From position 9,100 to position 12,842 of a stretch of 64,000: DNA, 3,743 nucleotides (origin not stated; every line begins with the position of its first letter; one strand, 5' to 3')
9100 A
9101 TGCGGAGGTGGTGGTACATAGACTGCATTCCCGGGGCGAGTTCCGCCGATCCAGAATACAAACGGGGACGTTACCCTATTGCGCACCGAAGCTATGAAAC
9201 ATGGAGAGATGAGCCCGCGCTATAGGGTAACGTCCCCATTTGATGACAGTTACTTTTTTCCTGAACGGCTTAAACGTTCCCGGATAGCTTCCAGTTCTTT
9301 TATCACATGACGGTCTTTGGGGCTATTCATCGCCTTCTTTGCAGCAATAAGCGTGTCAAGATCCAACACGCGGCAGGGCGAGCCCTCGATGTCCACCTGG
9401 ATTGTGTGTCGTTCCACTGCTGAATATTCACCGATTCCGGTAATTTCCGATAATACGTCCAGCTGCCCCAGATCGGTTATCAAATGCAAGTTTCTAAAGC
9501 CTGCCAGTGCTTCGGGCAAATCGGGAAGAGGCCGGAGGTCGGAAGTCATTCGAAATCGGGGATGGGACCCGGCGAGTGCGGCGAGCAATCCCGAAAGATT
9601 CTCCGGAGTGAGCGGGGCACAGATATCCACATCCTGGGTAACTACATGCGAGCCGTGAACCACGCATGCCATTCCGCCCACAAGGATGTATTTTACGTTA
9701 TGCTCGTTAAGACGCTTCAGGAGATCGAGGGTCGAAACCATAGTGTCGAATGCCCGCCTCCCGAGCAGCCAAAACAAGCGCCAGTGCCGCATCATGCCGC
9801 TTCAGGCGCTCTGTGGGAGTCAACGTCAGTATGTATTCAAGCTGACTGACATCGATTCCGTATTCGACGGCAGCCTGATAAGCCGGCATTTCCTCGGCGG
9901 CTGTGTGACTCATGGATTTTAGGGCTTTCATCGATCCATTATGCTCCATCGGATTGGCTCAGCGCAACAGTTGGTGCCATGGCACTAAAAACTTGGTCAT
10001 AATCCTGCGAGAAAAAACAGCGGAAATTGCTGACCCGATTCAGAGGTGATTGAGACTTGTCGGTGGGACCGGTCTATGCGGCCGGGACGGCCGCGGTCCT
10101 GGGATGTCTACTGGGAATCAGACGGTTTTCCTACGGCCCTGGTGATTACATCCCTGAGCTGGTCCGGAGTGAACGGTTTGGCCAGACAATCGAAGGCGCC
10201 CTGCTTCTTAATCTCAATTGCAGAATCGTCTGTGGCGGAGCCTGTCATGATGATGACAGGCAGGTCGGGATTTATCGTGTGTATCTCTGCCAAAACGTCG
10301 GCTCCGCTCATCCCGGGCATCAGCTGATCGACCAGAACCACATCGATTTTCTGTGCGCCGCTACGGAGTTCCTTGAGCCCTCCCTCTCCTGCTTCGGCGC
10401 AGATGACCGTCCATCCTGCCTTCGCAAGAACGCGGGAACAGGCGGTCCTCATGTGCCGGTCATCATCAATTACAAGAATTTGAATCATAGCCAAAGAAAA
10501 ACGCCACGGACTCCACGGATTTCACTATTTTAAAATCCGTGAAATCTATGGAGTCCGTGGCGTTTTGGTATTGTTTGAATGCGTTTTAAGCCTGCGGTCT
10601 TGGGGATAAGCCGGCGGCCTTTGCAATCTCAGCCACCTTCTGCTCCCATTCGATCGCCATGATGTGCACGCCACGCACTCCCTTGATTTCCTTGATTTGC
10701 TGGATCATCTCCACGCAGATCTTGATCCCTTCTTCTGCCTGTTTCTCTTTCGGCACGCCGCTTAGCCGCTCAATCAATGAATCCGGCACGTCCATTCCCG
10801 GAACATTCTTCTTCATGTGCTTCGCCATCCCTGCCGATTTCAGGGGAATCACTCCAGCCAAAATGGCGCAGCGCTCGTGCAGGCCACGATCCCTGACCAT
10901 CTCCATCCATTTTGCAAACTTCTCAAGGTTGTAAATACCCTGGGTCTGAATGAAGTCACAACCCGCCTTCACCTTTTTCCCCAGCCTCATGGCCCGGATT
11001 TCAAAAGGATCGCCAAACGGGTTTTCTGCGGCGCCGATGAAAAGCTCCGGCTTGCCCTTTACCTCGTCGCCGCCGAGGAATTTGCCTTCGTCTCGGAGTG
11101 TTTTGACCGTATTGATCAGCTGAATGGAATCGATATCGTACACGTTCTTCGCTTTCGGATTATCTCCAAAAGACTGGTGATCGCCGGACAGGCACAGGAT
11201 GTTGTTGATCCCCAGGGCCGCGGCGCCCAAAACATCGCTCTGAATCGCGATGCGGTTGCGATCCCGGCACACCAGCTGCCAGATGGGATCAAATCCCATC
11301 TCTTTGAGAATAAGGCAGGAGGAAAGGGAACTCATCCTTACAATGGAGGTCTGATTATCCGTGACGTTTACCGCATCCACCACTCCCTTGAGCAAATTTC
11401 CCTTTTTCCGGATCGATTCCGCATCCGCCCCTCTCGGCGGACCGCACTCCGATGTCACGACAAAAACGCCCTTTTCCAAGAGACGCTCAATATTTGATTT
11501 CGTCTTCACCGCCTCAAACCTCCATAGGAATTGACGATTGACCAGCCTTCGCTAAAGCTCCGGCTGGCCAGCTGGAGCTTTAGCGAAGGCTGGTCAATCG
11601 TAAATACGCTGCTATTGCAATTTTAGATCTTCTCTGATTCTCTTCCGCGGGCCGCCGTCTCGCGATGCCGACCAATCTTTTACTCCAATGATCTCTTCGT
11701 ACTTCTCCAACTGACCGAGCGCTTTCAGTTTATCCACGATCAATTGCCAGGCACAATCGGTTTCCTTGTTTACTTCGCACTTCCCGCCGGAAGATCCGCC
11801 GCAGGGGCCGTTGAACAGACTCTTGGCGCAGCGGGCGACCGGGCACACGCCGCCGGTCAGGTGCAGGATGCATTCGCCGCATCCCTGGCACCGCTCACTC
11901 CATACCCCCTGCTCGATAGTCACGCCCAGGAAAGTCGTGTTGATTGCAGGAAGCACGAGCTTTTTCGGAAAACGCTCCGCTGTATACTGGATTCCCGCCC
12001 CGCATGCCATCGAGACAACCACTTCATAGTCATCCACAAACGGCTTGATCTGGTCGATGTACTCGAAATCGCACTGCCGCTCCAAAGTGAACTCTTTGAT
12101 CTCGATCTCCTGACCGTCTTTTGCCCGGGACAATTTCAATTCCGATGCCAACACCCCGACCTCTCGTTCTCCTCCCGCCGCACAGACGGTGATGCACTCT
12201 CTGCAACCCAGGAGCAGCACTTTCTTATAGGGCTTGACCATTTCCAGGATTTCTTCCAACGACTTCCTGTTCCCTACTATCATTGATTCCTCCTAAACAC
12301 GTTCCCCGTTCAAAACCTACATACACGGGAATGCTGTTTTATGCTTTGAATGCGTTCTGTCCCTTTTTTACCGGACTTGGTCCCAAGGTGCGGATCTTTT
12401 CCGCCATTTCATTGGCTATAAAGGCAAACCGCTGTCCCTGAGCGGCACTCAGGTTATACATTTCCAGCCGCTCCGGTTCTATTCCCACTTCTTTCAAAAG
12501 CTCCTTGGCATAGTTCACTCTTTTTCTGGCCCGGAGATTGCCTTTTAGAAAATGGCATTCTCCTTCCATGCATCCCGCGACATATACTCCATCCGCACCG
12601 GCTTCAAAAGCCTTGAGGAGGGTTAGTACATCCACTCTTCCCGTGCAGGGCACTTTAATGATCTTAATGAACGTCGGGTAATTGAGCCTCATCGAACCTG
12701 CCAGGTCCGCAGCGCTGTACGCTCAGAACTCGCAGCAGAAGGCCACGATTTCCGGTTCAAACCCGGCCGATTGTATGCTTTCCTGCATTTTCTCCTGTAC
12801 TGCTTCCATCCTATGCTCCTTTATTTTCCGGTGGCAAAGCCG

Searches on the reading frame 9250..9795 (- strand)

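Call 11: search_protein_families(library=pfam, proteins=[window:9250-9795:-], max_evalue=0.001)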
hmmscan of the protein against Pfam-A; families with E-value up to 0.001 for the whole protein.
window:9250-9795:- (181 aa): 1 family
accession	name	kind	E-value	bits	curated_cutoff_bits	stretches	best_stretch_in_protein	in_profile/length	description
PF19502.5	DUF6036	-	0.00035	20.9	23.6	0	29-168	13-118/164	Nucleotidyltransferase of unknown function (DUF6036)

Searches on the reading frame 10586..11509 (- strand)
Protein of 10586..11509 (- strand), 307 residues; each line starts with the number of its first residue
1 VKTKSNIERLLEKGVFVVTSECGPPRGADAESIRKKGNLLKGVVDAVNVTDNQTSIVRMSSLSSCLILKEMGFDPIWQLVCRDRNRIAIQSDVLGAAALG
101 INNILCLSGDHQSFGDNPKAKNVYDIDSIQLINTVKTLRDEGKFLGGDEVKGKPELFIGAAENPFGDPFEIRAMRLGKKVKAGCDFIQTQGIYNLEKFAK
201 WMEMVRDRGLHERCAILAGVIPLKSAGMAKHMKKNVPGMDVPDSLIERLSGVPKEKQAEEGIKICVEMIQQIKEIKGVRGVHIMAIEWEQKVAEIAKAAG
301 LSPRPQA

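Call 11: search_protein_families(library=pfam, proteins=[window:10586-11509:-], max_evalue=0.001)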
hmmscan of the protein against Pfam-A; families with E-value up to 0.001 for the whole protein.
window:10586-11509:- (307 aa): 1 family
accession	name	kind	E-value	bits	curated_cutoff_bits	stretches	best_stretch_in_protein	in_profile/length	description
PF02219.23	MTHFR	-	1.8e-42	146.1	24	1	7-300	2-287/287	Methylenetetrahydrofolate reductase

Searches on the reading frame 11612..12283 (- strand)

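Call 11: search_protein_families(library=pfam, proteins=[window:11612-12283:-], max_evalue=0.001)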
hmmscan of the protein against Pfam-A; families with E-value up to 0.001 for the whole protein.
window:11612-12283:- (223 aa): 1 family
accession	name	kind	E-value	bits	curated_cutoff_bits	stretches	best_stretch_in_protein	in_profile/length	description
PF12225.13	DUF5981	-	3.1e-37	126.6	23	1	112-205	2-95/95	Methylene-tetrahydrofolate reductase C terminal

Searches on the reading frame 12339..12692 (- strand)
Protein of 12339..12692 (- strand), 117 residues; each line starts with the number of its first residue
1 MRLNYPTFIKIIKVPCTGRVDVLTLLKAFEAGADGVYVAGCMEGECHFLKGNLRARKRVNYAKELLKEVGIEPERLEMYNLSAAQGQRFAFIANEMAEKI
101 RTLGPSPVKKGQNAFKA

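Call 11: search_protein_families(library=pfam, proteins=[window:12339-12692:-], max_evalue=0.001)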
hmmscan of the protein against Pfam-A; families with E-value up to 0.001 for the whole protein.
window:12339-12692:- (117 aa): 1 family
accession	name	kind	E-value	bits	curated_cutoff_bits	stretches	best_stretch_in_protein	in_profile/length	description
PF02662.21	FlpD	-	1.6e-39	135.1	22.3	1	2-104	21-123/123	Methyl-viologen-reducing hydrogenase, delta subunit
